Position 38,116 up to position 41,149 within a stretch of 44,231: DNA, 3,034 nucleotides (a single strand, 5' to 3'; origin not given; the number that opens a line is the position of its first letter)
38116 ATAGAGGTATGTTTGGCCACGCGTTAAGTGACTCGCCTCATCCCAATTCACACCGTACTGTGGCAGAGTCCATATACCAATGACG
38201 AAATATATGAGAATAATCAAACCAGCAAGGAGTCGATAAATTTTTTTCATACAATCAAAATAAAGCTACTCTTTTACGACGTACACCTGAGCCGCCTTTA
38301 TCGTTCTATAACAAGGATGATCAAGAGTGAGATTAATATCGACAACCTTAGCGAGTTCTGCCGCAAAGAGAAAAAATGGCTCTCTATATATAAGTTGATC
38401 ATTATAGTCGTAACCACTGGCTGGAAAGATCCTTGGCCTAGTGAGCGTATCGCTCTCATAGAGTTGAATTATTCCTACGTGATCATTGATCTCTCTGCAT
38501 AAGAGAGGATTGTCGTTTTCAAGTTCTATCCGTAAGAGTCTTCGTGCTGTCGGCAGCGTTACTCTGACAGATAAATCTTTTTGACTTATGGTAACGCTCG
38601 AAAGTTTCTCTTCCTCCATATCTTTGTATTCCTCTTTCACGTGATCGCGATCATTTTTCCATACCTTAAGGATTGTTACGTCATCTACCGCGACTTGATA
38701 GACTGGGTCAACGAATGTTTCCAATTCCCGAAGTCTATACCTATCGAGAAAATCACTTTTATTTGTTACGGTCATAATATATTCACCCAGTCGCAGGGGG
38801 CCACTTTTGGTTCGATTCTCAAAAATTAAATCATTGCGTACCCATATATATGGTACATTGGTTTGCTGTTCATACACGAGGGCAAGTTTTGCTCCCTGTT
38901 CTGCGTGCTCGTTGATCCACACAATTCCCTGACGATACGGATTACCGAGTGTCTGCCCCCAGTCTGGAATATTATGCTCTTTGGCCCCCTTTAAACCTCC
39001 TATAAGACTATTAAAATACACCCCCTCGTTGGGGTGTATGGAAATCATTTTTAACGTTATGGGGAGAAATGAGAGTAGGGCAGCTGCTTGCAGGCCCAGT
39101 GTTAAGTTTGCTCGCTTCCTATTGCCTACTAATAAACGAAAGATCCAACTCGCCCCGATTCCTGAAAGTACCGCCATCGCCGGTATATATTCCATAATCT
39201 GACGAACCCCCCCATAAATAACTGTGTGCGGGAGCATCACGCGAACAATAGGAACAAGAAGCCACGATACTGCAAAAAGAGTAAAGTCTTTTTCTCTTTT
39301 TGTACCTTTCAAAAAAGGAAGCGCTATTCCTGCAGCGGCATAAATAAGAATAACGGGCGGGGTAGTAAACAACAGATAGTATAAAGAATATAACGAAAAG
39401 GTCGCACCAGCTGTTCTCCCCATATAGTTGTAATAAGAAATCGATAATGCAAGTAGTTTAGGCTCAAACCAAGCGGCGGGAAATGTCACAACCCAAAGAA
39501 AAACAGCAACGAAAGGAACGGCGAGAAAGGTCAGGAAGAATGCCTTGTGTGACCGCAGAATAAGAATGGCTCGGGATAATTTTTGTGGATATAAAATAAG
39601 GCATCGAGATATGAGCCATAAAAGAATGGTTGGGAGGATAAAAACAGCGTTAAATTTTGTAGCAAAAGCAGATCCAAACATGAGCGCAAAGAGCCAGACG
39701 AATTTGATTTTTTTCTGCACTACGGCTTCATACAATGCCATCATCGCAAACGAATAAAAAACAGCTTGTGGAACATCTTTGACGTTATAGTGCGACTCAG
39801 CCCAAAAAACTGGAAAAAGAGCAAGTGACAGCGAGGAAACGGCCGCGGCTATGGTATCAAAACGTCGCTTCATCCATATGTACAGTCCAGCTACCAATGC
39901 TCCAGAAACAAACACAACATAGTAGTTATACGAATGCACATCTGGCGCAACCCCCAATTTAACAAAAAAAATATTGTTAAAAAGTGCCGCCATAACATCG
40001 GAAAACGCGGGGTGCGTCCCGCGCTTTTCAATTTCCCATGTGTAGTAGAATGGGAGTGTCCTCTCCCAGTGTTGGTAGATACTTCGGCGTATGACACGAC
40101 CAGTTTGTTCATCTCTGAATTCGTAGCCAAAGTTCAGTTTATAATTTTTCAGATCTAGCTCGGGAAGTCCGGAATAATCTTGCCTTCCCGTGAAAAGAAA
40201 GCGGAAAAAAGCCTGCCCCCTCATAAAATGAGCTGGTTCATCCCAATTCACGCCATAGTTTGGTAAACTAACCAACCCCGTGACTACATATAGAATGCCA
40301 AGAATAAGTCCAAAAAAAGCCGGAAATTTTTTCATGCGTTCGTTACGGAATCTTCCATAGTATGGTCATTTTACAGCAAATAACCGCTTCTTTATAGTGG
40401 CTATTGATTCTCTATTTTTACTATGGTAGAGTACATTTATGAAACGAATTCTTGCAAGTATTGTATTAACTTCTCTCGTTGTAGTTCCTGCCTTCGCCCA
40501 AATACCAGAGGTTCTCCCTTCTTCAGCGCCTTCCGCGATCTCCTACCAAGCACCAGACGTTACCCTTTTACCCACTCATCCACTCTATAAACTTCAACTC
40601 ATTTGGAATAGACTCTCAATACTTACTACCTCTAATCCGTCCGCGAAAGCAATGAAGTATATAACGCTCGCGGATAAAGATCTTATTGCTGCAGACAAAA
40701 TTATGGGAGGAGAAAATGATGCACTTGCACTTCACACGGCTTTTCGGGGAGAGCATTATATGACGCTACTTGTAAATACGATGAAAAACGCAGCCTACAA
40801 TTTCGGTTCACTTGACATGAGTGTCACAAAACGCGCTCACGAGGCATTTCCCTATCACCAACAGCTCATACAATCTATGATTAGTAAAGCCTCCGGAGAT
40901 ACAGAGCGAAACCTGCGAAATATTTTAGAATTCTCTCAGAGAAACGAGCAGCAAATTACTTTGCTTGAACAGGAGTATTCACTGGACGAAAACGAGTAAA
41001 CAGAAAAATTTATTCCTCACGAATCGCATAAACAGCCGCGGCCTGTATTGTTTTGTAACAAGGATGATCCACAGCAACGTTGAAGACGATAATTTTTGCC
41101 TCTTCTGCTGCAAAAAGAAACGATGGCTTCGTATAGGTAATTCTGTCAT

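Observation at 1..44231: A glycosylation super-locus of about 40 genes built on lipid-P-sugar synthases plus seven GT-C-like membrane proteins, with no classical export or initiation machinery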

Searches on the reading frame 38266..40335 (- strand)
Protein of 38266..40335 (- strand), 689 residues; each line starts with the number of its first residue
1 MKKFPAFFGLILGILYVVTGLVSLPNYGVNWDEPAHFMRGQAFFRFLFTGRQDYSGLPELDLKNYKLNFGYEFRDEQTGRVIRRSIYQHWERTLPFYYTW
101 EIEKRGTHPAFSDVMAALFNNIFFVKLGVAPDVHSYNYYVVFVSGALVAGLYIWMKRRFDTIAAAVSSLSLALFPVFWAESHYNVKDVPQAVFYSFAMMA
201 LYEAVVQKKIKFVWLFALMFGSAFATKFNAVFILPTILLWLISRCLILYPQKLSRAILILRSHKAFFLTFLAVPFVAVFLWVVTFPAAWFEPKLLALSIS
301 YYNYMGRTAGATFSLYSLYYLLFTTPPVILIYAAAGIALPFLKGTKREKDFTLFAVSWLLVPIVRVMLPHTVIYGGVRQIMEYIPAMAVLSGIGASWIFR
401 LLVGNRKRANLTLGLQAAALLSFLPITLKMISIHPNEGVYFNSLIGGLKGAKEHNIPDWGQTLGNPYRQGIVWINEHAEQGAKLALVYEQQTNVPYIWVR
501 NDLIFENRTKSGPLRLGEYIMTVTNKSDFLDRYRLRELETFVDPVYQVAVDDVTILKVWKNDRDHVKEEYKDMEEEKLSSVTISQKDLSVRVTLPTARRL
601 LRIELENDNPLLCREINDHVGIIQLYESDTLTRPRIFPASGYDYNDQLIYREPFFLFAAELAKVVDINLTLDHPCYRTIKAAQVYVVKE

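Call 9: search_protein_families(library=pfam, proteins=[window:38266-40335:-], max_evalue=0.01)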
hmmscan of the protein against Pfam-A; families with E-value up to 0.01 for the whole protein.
window:38266-40335:- (689 aa): 1 family
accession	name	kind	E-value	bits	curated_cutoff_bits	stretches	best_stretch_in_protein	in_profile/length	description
PF13231.12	PMT_2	-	1.3e-08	35.7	26.1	1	140-244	28-132/160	Dolichyl-phosphate-mannose-protein mannosyltransferase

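Call 13: search_protein_families(library=ncbifam, proteins=[window:38266-40335:-], max_evalue=0.1)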
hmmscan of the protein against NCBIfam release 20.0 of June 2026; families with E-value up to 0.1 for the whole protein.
window:38266-40335:- (689 aa): 1 family
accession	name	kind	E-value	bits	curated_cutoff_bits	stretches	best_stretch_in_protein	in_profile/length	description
TIGR03663.1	TIGR03663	subfamily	0.0014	17.7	126.25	1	140-364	76-308/435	flippase activity-associated protein Agl23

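Call 20: search_solved_structures(query=window:38266-40335:-, max_evalue=10)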
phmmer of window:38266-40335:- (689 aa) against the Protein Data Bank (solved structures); distinct sequences matched with E-value up to 10: 1.
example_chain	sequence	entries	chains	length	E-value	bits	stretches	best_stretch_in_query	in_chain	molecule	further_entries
8cyk_B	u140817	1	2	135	2.1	9.7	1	512-612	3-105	HALC1_878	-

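Call 54: find_homologous_proteins(query=window:38266-40335:-, max_evalue=1e-20)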
Query window:38266-40335:- (689 aa): 331 proteins with E <= 1e-20 among 8000 candidates; the best 120 are listed.
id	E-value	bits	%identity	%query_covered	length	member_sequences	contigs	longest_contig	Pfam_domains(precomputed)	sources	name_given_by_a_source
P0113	0.0e+0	1574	100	100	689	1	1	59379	PF13231.13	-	-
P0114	5.2e-277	939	59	100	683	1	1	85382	PF13231.13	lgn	-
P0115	1.5e-271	921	58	99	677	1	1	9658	PF13231.13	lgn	-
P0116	7.0e-266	902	57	100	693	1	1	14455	PF13231.13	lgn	-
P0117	8.2e-263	892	57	99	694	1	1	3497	PF13231.13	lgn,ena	-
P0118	2.1e-260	884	56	99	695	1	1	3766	PF13231.13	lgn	-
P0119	2.5e-258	877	56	98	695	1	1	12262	PF13231.13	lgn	-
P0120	1.9e-255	868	55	99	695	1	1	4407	PF13231.13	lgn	-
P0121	1.1e-199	683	55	83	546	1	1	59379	PF13231.13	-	-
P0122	1.6e-189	650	45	99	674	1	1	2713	PF13231.13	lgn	-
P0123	1.5e-184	633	45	99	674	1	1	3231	PF13231.13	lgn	-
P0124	1.7e-184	633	46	100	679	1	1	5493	PF13231.13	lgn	-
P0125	1.7e-181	623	45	97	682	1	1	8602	PF13231.13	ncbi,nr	ncbi:MAG: glycosyltransferase family 39 protein [bacterium]|nr:glycosyltransferase family 39 protein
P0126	3.4e-177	609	43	99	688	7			PF13231.13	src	-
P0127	5.4e-170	585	43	99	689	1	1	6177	PF13231.13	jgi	jgi:4-amino-4-deoxy-L-arabinose transferase-like glycosyltransferase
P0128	4.1e-162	559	41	100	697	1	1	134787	PF13231.13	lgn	-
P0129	1.0e-153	531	40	97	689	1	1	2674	PF13231.13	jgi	jgi:hypothetical protein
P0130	1.8e-140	488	38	97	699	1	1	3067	PF13231.13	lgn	-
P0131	3.5e-139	483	57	56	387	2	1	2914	PF13231.13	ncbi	ncbi:MAG: glycosyltransferase, partial [uncultured bacterium]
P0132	6.8e-137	476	37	100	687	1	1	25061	PF13231.13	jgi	jgi:hypothetical protein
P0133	1.9e-135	471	37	97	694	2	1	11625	PF13231.13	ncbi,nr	ncbi:MAG: glycosyltransferase family 39 protein [Candidatus Levybacteria bacterium]|nr:glycosyltrans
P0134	2.9e-130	454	37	98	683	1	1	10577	PF13231.13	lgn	-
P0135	1.0e-129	452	37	98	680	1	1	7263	PF02366.25,PF13231.13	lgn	-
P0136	1.9e-129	451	36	100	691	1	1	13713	PF13231.13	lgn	-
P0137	9.3e-129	449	37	99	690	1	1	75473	PF13231.13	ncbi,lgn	ncbi:MAG: glycosyltransferase family 39 protein [Candidatus Levyibacteriota bacterium]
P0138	1.1e-128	449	38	99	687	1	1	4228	PF13231.13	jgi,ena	-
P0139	3.5e-128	447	38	98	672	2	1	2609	PF13231.13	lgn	-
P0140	4.9e-128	446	39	86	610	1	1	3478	PF13231.13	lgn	-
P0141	8.1e-128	446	38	87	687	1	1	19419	PF13231.13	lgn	-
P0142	1.2e-127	445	38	98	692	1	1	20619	PF13231.13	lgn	-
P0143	3.2e-127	444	37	98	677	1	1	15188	PF02366.25,PF13231.13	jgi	-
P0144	4.8e-127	443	36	99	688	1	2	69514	PF13231.13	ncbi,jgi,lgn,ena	-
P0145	5.7e-127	443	38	98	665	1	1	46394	PF13231.13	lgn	-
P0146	6.2e-127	443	36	98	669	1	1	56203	PF13231.13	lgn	-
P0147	7.5e-127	443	39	90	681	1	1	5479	PF13231.13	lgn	-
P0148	1.3e-126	442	37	97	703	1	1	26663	PF13231.13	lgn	-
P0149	1.6e-126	441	40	88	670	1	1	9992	PF13231.13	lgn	-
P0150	2.5e-126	441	37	97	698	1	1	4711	PF13231.13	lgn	-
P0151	3.6e-126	440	36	98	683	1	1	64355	PF13231.13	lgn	-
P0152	3.7e-126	440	39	89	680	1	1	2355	PF13231.13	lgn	-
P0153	5.5e-126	440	37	100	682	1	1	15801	PF13231.13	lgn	-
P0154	3.8e-125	437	36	96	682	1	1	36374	PF13231.13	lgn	-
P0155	8.7e-125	436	39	83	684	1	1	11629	PF13231.13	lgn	-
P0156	9.1e-125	436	38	87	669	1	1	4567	PF13231.13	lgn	-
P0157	9.3e-125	436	37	96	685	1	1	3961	PF13231.13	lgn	-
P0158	2.2e-124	434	35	98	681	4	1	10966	PF13231.13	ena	-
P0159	2.4e-124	434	36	96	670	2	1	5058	PF13231.13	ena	-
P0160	3.2e-124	434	36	99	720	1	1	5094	PF13231.13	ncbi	-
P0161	8.1e-124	433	41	83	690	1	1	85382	PF13231.13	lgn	-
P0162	8.2e-124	433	37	97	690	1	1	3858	PF13231.13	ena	-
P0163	9.4e-124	432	36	98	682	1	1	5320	PF00754.32,PF13231.13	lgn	-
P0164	2.2e-123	431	37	90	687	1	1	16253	PF13231.13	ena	-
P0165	5.8e-123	430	37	90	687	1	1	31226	PF13231.13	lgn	-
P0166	6.3e-123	430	34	99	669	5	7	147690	PF13231.13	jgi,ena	-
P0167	2.2e-122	428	36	98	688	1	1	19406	PF13231.13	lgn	-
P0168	3.2e-122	427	38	95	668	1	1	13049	PF13231.13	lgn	-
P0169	3.7e-122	427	36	97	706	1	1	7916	PF00754.32,PF13231.13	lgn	-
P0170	6.7e-122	426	37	97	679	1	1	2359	PF13231.13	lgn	-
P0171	1.4e-121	425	39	88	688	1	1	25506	PF13231.13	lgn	-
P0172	1.7e-121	425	37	99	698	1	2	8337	PF13231.13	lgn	-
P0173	2.6e-121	424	37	98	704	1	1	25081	PF13231.13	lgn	-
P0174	3.7e-121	424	36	96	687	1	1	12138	PF02366.25,PF13231.13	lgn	-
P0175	4.1e-121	424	36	98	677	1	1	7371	PF13231.13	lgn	-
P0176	5.6e-121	423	35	98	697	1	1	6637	PF13231.13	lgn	-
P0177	8.5e-121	423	35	99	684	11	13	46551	PF13231.13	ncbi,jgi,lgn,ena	-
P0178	9.2e-121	422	41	81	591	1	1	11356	PF13231.13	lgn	-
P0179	1.1e-120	422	36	99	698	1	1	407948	PF13231.13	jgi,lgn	jgi:hypothetical protein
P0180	3.0e-120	421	35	97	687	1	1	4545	PF13231.13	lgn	-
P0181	4.9e-120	420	36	97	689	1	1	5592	PF00754.32,PF13231.13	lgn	-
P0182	8.6e-120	419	35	99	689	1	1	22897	PF13231.13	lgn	-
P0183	9.7e-120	419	34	98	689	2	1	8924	PF13231.13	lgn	-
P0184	2.0e-119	418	40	81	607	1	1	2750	PF13231.13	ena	-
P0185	2.3e-119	418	36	95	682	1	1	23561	PF13231.13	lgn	-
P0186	3.6e-119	417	37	88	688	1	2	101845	PF13231.13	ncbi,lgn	-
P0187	4.8e-119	417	41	82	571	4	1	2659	PF13231.13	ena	-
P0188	5.2e-119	417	36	90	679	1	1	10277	PF13231.13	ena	-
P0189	5.4e-119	417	38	85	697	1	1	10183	PF13231.13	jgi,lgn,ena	-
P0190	1.1e-118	416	36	98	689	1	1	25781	PF13231.13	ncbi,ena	-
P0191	1.1e-118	416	35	99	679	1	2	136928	PF13231.13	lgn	-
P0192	1.4e-118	415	37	100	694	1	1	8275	PF13231.13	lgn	-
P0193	2.1e-118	415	37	88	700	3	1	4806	PF13231.13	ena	-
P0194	2.2e-118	415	36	99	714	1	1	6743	PF13231.13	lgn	-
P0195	3.8e-118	414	41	83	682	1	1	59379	PF13231.13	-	-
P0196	4.5e-118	414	35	97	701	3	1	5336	PF13231.13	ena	-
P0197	6.1e-118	413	37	88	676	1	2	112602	PF13231.13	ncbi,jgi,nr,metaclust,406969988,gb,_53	ncbi:MAG: glycosyltransferase [uncultured bacterium]|nr:MAG: glycosyltransferase [uncultured bacteri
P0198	6.5e-118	413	35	99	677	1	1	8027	PF13231.13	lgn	-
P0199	7.0e-118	413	39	82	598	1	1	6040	PF02366.25,PF13231.13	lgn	-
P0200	9.3e-118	413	40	82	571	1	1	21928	PF13231.13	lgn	-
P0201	9.5e-118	412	35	87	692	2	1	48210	PF13231.13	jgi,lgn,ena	-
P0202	1.5e-117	412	35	97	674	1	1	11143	PF13231.13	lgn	-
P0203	2.2e-117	411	36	97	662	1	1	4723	PF13231.13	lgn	-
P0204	5.1e-117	410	35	99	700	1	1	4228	PF13231.13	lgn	-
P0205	6.7e-117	410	35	97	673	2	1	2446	PF13231.13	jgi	-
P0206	1.1e-116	409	35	98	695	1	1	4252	PF02366.25,PF13231.13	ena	-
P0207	1.1e-116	409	35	99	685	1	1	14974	PF13231.13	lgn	-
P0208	1.7e-116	408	36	98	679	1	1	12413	PF13231.13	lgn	-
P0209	1.8e-116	408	34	99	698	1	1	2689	PF13231.13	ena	-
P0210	2.0e-116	408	37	96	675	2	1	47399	PF13231.13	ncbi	-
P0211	2.1e-116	408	36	96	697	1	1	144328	PF13231.13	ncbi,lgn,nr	ncbi:MAG: glycosyltransferase family 39 protein [Candidatus Daviesbacteria bacterium]|nr:glycosyltra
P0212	2.3e-116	408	34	97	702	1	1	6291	PF13231.13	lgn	-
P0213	2.8e-116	408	36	97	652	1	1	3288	PF13231.13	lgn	-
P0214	3.4e-116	407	39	82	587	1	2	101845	PF13231.13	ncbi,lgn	-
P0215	3.9e-116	407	35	99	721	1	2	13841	PF13231.13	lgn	-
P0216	4.0e-116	407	35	96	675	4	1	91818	PF13231.13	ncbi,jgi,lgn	ncbi:MAG: glycosyltransferase family 39 protein [Candidatus Woesearchaeota archaeon]|jgi:hypothetica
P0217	5.0e-116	407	35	99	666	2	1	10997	PF13231.13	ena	-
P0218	6.2e-116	406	35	99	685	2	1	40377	PF13231.13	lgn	-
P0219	6.5e-116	406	35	98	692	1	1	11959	PF13231.13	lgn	-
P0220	7.8e-116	406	37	89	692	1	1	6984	PF13231.13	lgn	-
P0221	8.1e-116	406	38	89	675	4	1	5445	PF13231.13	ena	-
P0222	1.1e-115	406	35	98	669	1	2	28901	PF13231.13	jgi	-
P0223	2.4e-115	405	35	100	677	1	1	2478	PF13231.13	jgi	-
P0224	2.6e-115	404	40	81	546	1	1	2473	PF11028.15,PF02366.25,PF13231.13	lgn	-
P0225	7.3e-115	403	36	96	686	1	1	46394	PF13231.13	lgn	-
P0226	1.1e-114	402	36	97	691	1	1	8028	PF02366.25,PF13231.13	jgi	-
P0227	1.6e-114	402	34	98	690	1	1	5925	PF13231.13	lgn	-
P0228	2.8e-114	401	35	97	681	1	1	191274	PF13231.13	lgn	-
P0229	3.6e-114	401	35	97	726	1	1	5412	PF13231.13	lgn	-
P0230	4.1e-114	400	35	98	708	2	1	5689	PF02366.25,PF13231.13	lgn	-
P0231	4.2e-114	400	40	81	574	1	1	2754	PF13231.13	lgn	-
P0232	5.0e-114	400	40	81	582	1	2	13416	PF13231.13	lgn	-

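Call 55: find_encoding_contigs(protein=P0114, flank=10000, max_places=2)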
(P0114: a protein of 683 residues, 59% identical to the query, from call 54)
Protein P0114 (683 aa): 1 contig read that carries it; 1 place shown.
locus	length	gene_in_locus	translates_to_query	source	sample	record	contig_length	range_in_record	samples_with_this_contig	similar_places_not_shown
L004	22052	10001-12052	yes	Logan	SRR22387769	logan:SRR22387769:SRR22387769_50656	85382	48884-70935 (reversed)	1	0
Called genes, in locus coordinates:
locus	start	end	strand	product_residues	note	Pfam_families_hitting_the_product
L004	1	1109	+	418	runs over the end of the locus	-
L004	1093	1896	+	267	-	PF00535:Glycos_transf_2, PF13641:Glyco_tranf_2_3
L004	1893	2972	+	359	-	PF13439:Glyco_transf_4, PF13579:Glyco_trans_4_4, PF20706:GT4-conflict, PF00534:Glycos_transf_1, PF13692:Glyco_trans_1_4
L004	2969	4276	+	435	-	PF13231:PMT_2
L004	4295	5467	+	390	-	PF13439:Glyco_transf_4, PF13477:Glyco_trans_4_2, PF13579:Glyco_trans_4_4, PF20706:GT4-conflict, PF00534:Glycos_transf_1, PF13692:Glyco_trans_1_4, PF13524:Glyco_trans_1_2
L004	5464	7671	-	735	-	PF02366:PMT, PF13231:PMT_2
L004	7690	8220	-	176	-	PF02223:Thymidylate_kin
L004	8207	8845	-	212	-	PF14907:NTP_transf_5 (weak)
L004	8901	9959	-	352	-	PF00534:Glycos_transf_1, PF13692:Glyco_trans_1_4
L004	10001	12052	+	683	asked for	PF13231:PMT_2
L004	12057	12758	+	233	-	PF00535:Glycos_transf_2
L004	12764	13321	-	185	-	-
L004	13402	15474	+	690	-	PF13231:PMT_2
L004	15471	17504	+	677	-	PF13231:PMT_2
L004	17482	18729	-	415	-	PF00534:Glycos_transf_1, PF13692:Glyco_trans_1_4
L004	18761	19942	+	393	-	PF01041:DegT_DnrJ_EryC1, PF01053:Cys_Met_Meta_PP (weak)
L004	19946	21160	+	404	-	PF13477:Glyco_trans_4_2, PF13439:Glyco_transf_4, PF13579:Glyco_trans_4_4, PF00534:Glycos_transf_1, PF13692:Glyco_trans_1_4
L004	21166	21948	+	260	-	PF01209:Ubie_methyltran, PF03141:Methyltransf_29 (weak), PF05148:Methyltransf_8, PF02353:CMAS, PF13847:Methyltransf_31, PF08241:Methyltransf_11, PF08242:Methyltransf_12, PF13649:Methyltransf_25, +2 more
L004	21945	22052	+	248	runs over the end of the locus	PF13489:Methyltransf_23, PF05401:NodS, PF01209:Ubie_methyltran, PF05175:MTS (weak), PF13649:Methyltransf_25, PF13847:Methyltransf_31, PF08241:Methyltransf_11, PF08242:Methyltransf_12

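Call 56: find_encoding_contigs(protein=P0128, flank=10000, max_places=2)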
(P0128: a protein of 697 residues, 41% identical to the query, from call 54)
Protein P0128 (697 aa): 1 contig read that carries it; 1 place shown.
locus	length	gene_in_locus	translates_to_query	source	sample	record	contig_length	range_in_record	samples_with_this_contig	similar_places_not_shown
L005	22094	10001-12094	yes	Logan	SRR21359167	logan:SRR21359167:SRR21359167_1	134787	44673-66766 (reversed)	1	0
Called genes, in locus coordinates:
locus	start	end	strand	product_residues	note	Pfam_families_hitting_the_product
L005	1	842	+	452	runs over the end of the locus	-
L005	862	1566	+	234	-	PF00535:Glycos_transf_2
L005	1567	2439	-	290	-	PF01370:Epimerase, PF04321:RmlD_sub_bind, PF07993:NAD_binding_4 (faint), PF16363:GDP_Man_Dehyd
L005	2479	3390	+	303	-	PF05219:DREV (weak), PF13489:Methyltransf_23, PF08241:Methyltransf_11, PF08242:Methyltransf_12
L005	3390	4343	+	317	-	PF01073:3Beta_HSD (weak), PF01370:Epimerase, PF02719:Polysacc_synt_2 (faint), PF04321:RmlD_sub_bind (weak), PF07993:NAD_binding_4 (faint), PF16363:GDP_Man_Dehyd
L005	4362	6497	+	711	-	PF13231:PMT_2 (weak)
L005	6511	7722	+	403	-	PF13439:Glyco_transf_4, PF13579:Glyco_trans_4_4, PF13477:Glyco_trans_4_2, PF00534:Glycos_transf_1, PF13692:Glyco_trans_1_4, PF13524:Glyco_trans_1_2 (weak)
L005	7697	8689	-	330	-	PF00106:adh_short, PF01073:3Beta_HSD, PF01370:Epimerase, PF02719:Polysacc_synt_2, PF04321:RmlD_sub_bind, PF07993:NAD_binding_4 (weak), PF08659:KR, PF16363:GDP_Man_Dehyd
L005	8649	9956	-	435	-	PF01041:DegT_DnrJ_EryC1, PF00155:Aminotran_1_2 (weak)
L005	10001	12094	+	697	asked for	PF13231:PMT_2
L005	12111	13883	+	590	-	PF13231:PMT_2, PF02366:PMT (weak)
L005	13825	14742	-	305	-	PF00535:Glycos_transf_2, PF10111:Glyco_tranf_2_2 (weak), PF13641:Glyco_tranf_2_3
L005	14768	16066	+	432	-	PF03446:NAD_binding_2 (faint), PF03721:UDPG_MGDP_dh_N, PF00984:UDPG_MGDP_dh, PF03720:UDPG_MGDP_dh_C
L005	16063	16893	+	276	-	PF00535:Glycos_transf_2, PF10111:Glyco_tranf_2_2 (faint), PF13641:Glyco_tranf_2_3, PF02709:Glyco_transf_7C (weak)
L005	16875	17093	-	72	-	-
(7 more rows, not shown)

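Call 83: search_protein_families(library=pfam, proteins=[L004:3-1109:+], max_evalue=0.1)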
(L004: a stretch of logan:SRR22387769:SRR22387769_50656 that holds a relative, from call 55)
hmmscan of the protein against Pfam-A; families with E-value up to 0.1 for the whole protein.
L004:3-1109:+ (368 aa): 0 families

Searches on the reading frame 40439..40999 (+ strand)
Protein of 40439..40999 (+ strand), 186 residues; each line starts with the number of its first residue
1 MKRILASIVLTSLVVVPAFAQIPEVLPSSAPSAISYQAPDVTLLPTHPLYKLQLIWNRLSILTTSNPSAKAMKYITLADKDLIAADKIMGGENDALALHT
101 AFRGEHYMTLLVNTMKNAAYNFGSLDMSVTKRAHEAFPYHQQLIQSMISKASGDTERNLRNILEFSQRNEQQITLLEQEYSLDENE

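Call 9: search_protein_families(library=pfam, proteins=[window:40439-40999:+], max_evalue=0.01)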
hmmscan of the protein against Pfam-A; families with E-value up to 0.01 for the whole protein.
window:40439-40999:+ (186 aa): 0 families

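Call 12: find_encoding_contigs(protein=window:40439-40999:+, flank=10000, max_places=4)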
Protein window:40439-40999:+ (186 aa): no gene with exactly this product is on record in the collection.

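Call 13: search_protein_families(library=ncbifam, proteins=[window:40439-40999:+], max_evalue=0.1)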
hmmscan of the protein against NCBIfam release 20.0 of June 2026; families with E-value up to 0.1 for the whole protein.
window:40439-40999:+ (186 aa): 0 families

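Call 83: search_protein_families(library=pfam, proteins=[window:40439-40999:+], max_evalue=0.1)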
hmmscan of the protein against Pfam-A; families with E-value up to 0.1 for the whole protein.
window:40439-40999:+ (186 aa): 2 families
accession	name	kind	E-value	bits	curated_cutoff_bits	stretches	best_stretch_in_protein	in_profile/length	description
PF18915.5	DUF5667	-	0.042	14.7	27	0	43-108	2-67/99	Domain of unknown function (DUF5667)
PF16396.11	DUF5005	-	0.084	12.1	29.6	0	121-171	97-148/443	Domain of unknown function (DUF5005)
